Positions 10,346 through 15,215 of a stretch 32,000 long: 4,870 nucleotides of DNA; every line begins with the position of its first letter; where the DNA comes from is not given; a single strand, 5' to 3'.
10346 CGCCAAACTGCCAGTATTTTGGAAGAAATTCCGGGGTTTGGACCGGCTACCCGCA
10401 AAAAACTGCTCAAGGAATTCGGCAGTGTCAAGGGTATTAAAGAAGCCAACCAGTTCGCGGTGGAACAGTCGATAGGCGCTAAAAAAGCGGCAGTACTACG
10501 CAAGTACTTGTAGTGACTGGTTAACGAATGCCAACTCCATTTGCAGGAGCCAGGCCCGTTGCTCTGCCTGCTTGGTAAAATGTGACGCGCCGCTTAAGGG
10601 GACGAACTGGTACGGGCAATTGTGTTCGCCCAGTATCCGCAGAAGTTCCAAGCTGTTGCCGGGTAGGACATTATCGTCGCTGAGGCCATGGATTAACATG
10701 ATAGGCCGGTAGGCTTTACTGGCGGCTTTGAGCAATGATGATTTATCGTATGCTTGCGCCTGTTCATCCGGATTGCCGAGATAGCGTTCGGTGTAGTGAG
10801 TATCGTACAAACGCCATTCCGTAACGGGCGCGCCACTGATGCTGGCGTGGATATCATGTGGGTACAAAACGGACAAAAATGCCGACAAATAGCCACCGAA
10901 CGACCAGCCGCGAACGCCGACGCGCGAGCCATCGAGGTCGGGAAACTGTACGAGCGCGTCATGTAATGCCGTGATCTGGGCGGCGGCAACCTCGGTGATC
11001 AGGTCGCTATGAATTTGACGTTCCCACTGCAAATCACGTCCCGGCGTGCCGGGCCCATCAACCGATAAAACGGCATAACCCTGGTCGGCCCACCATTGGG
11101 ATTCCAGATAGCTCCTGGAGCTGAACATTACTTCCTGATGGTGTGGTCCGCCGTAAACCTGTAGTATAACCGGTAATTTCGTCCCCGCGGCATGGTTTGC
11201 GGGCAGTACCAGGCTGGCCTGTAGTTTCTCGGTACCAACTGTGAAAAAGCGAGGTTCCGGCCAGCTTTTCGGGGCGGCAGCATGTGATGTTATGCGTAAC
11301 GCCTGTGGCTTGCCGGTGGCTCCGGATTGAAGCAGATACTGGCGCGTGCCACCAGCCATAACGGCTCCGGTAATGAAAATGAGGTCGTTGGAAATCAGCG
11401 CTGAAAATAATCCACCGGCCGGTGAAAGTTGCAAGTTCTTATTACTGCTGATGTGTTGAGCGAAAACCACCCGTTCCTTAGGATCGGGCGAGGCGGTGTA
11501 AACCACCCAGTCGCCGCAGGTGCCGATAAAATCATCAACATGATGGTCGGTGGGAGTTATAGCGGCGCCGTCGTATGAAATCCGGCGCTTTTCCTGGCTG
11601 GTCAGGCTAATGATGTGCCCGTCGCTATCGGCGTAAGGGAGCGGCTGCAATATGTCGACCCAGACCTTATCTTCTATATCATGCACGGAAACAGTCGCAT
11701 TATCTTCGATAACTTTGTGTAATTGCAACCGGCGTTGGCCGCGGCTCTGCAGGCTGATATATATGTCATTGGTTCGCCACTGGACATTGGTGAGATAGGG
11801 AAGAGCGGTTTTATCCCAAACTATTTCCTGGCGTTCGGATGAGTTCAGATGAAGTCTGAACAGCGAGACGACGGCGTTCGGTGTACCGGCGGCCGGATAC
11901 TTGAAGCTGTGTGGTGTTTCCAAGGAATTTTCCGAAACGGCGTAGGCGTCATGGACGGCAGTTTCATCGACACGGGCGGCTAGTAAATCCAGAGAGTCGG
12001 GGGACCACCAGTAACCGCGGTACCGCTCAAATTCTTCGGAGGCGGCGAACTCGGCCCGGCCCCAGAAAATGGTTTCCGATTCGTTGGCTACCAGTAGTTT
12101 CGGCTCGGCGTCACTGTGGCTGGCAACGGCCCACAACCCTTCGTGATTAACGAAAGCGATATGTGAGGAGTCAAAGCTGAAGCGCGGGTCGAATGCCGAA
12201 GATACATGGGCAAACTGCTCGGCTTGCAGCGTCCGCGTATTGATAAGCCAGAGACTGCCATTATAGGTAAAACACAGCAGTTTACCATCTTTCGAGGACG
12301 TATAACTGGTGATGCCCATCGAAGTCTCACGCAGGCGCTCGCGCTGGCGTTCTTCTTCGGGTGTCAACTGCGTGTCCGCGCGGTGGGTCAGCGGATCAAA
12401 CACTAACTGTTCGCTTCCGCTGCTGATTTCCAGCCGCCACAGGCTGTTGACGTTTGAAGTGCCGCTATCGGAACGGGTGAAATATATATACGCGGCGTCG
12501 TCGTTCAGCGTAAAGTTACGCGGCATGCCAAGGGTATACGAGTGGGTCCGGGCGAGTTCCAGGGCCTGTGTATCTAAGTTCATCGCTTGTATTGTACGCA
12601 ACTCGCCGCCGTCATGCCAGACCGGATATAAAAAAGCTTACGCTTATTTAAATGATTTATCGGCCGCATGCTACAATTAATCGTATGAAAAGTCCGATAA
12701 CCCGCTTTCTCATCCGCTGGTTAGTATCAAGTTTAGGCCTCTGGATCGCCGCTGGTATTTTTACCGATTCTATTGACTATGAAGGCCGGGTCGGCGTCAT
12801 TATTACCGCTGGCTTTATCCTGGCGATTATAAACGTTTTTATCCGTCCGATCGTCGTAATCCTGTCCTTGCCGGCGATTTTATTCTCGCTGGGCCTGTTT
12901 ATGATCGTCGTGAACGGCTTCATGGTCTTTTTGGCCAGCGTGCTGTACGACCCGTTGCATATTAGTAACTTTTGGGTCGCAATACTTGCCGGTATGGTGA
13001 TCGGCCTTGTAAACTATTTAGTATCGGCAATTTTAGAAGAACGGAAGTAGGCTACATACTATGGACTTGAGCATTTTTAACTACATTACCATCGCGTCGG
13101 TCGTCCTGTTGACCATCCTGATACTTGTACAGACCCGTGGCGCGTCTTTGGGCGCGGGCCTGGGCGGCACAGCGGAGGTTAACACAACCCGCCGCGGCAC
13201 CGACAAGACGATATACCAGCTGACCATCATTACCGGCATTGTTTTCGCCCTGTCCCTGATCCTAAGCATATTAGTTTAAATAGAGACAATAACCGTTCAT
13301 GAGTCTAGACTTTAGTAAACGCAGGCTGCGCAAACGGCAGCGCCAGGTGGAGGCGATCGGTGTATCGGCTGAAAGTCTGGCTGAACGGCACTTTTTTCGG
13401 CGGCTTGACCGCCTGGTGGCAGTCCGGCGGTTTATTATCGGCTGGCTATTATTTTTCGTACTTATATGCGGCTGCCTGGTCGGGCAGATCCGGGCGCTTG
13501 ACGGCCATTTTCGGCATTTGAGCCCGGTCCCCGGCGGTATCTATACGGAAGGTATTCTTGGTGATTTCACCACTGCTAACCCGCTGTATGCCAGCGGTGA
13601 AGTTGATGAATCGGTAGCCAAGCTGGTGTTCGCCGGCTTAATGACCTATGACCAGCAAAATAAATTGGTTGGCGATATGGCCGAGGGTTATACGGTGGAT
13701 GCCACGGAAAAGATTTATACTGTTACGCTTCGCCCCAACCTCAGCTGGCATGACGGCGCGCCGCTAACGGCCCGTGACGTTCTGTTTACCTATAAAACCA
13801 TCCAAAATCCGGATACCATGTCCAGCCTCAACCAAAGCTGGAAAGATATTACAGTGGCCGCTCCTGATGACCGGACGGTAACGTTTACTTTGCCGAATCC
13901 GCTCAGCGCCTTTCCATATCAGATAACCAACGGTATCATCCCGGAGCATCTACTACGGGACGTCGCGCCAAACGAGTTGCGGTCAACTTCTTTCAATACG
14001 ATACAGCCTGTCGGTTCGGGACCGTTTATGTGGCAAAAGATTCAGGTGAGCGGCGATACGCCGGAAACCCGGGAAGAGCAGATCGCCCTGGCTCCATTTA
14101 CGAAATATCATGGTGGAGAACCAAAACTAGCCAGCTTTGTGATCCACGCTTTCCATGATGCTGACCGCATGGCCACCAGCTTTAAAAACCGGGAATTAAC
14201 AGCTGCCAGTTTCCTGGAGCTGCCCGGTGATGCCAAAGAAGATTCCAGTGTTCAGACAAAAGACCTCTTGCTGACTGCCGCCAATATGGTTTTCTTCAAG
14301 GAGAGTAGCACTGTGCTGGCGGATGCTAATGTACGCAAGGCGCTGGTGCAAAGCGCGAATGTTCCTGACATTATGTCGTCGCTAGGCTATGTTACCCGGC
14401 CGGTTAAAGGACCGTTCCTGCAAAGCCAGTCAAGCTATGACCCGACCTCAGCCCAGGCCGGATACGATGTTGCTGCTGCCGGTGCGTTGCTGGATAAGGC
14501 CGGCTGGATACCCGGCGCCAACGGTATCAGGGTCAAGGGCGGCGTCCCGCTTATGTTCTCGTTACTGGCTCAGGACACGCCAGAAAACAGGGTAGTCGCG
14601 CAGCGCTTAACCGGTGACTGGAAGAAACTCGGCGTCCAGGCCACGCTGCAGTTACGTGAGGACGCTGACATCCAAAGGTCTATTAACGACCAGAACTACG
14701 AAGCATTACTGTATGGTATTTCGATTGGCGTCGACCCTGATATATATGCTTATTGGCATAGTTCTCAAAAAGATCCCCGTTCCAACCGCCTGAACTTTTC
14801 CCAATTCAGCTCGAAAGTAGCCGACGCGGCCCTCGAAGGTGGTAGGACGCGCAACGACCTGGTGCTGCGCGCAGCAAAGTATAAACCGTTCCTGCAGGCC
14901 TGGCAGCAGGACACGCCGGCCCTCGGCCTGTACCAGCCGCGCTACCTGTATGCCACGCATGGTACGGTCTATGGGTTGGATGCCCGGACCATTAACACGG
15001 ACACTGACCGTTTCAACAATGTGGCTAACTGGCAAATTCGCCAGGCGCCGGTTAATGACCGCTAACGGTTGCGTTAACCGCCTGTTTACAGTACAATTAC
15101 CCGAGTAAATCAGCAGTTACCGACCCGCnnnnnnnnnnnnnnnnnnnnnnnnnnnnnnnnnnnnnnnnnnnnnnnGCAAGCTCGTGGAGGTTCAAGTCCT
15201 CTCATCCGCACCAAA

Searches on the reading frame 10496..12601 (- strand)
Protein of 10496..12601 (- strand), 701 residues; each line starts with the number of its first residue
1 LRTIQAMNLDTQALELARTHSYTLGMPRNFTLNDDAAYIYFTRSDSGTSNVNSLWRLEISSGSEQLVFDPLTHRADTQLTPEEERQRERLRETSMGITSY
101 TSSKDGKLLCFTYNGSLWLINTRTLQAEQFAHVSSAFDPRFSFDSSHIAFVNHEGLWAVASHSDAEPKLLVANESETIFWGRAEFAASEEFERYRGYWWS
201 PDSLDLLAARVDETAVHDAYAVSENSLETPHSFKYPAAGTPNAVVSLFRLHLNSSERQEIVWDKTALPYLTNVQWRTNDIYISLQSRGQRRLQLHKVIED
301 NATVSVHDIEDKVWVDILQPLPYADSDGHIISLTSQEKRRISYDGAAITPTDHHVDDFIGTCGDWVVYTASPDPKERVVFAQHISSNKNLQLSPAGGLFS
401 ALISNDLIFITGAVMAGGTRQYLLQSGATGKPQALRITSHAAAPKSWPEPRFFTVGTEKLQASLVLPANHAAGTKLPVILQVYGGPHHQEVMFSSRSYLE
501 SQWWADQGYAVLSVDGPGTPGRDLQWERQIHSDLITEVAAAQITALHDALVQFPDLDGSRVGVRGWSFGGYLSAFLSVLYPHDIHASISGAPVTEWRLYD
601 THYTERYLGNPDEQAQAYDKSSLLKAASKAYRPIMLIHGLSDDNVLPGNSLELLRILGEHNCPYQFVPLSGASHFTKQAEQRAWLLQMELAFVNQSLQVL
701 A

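Call 9: search_protein_families(library=pfam, proteins=[window:10496-12601:-], max_evalue=0.001)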
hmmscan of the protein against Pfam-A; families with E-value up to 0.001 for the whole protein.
window:10496-12601:- (701 aa): 4 families
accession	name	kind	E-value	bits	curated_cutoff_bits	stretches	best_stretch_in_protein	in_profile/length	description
PF00326.27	Peptidase_S9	-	7.2e-36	124.1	22.6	1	499-698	5-211/213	Prolyl oligopeptidase family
PF00930.27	DPPIV_N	-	4.3e-35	121.5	22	1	112-371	20-300/354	Dipeptidyl peptidase IV (DPP IV) N-terminal region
PF02129.25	Peptidase_S15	-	2.5e-10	40.9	23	1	459-598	4-134/262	X-Pro dipeptidyl-peptidase (S15 family)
PF20434.5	BD-FAE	-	1.9e-05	24.7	26.8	0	471-579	8-109/215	BD-FAE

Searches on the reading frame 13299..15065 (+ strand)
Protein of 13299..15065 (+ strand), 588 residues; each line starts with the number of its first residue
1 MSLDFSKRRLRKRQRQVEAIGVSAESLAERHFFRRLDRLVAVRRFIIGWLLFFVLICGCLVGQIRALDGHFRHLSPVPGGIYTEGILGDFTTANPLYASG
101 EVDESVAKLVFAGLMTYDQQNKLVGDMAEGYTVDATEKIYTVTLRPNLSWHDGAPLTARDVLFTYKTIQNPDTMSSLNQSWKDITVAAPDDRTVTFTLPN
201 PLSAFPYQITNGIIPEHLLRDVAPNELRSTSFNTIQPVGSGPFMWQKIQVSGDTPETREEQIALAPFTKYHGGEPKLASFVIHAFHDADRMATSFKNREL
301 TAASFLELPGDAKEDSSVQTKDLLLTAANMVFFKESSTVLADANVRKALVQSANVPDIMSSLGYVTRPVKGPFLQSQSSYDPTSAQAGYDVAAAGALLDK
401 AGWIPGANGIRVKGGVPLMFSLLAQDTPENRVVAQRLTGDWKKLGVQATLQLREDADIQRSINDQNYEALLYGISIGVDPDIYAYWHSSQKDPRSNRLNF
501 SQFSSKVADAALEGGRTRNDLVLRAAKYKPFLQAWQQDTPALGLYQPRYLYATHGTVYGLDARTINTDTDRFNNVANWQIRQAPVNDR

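Call 9: search_protein_families(library=pfam, proteins=[window:13299-15065:+], max_evalue=0.001)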
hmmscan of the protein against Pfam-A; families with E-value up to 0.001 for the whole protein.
window:13299-15065:+ (588 aa): 1 family
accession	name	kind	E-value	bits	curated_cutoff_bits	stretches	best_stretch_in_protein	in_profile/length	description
PF00496.27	SBP_bac_5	-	1.4e-58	199.2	32.4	1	122-491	1-363/368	Bacterial extracellular solute-binding proteins, family 5 Middle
